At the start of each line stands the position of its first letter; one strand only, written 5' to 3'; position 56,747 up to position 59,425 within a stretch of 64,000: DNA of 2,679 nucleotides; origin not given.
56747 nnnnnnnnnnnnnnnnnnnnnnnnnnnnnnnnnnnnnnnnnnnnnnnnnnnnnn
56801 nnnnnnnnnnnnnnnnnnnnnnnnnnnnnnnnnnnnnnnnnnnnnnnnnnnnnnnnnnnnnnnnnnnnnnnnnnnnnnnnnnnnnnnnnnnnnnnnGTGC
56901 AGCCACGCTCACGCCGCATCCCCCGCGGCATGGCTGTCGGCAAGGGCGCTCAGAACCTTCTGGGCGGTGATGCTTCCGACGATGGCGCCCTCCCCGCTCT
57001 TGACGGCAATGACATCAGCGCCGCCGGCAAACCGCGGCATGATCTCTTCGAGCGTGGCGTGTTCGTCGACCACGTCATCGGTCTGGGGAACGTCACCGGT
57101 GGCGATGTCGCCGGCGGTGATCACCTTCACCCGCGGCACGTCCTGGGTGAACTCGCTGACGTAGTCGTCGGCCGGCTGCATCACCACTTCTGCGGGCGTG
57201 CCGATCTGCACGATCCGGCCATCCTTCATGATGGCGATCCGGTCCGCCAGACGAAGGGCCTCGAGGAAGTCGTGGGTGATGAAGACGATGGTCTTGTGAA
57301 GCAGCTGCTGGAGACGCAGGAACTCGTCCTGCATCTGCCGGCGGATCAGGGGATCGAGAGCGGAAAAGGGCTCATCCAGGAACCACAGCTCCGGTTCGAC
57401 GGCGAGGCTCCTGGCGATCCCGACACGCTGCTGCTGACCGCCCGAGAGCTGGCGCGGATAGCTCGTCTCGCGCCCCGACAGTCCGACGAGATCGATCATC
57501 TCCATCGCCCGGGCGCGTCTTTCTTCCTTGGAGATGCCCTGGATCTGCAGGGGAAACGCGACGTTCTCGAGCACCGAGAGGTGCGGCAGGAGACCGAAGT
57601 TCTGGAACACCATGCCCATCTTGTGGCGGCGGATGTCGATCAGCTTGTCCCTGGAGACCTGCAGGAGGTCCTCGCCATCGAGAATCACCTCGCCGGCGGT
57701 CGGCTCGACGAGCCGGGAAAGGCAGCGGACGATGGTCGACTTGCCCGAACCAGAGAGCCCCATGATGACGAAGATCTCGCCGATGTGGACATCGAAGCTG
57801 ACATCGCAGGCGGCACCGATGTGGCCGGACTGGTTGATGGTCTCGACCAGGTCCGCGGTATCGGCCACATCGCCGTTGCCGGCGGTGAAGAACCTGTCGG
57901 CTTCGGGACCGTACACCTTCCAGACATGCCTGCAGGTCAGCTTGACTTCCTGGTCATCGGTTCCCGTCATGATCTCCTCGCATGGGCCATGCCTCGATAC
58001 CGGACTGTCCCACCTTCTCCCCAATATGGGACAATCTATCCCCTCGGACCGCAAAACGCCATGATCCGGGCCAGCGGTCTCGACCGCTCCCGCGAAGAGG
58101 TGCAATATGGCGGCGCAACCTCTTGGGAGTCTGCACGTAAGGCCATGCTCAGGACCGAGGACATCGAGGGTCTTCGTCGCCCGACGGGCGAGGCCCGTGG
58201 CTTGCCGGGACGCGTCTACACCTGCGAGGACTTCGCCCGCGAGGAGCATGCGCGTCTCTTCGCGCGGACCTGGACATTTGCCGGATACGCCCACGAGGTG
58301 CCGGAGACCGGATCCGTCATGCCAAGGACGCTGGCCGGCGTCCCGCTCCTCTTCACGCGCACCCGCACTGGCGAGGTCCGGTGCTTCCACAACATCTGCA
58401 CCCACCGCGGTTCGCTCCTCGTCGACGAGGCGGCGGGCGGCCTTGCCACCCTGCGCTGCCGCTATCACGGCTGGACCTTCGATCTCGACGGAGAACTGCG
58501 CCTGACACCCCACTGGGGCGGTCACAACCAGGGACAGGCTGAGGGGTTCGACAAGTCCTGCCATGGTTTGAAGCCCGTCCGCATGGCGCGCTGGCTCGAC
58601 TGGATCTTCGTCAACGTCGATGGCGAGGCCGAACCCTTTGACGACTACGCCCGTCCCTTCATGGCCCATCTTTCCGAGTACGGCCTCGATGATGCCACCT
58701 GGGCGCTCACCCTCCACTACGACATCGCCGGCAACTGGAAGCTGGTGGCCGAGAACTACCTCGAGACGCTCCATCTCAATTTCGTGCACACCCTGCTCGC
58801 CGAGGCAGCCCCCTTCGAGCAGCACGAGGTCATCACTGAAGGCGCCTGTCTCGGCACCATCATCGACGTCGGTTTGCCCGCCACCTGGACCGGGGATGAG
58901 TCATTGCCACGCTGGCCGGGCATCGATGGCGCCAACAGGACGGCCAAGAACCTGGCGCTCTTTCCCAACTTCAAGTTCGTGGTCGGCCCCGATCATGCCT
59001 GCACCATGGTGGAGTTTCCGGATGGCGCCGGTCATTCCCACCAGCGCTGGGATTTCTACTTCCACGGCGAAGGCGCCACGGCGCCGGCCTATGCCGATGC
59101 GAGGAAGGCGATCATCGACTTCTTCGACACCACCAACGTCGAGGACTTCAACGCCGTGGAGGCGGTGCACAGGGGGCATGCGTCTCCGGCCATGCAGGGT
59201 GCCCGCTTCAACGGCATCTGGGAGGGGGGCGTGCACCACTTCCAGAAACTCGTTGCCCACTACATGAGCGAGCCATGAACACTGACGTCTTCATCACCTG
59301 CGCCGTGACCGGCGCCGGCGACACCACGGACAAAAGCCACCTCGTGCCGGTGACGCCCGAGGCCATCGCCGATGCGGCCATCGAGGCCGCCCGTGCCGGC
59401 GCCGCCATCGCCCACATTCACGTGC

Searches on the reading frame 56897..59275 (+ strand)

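Call 80: search_protein_families(library=pfam, proteins=[window:56897-59275:+], max_evalue=0.0001)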
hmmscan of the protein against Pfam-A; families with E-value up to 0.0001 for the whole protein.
window:56897-59275:+ (793 aa): 2 families
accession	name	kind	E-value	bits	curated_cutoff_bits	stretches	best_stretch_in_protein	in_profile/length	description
PF00848.25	Ring_hydroxyl_A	-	5.7e-31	108.5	24.9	1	604-792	8-208/208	Ring hydroxylating alpha subunit (catalytic domain)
PF00355.32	Rieske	-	7.2e-16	58.3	20.3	1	459-539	2-80/88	Rieske [2Fe-2S] domain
